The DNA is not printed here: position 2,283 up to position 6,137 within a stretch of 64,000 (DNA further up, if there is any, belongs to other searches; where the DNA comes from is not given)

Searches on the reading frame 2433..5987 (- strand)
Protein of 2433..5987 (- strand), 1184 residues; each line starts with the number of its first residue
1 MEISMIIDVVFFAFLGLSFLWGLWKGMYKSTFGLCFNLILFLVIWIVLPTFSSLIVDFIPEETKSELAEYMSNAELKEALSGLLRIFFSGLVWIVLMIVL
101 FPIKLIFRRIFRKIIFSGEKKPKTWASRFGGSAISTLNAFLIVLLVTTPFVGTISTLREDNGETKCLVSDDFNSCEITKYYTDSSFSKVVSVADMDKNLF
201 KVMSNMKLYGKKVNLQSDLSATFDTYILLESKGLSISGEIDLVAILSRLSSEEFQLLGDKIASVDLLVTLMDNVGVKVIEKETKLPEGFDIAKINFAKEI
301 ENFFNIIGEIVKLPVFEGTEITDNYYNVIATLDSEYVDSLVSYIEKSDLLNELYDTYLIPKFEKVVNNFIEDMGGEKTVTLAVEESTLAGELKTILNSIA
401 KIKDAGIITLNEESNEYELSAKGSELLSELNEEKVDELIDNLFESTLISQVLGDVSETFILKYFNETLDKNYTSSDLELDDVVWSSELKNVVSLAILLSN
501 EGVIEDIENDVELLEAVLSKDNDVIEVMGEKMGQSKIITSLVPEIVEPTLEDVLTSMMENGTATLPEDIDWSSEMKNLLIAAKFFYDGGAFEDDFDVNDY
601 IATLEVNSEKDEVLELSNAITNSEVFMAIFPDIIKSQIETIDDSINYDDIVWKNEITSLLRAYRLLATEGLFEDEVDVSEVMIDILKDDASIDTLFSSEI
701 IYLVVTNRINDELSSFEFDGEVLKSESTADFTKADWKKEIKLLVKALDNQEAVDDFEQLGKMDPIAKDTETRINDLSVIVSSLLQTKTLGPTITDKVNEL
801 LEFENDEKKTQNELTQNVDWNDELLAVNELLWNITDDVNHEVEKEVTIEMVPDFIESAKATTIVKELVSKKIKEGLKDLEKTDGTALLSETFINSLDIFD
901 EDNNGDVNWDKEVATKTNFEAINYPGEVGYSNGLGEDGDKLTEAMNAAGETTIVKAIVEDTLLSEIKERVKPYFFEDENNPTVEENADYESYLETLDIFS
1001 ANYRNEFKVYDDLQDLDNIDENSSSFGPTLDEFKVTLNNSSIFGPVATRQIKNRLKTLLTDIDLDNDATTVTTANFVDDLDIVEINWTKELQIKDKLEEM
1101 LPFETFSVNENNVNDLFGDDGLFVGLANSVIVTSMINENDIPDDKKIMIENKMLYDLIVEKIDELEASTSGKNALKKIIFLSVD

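Call 58: search_protein_families(library=ncbifam, proteins=[window:2433-5987:-], max_evalue=0.00001)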
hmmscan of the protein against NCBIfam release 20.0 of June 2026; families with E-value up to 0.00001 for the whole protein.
window:2433-5987:- (1184 aa): 0 families

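Call 97: search_protein_families(library=pfam, proteins=[window:2433-5987:-], max_evalue=0.001)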
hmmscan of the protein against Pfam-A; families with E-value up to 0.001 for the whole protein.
window:2433-5987:- (1184 aa): 1 family
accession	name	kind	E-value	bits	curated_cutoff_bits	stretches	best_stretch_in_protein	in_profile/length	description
PF02674.22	Colicin_V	-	0.00065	20.2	29.3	0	7-155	1-122/144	Colicin V production protein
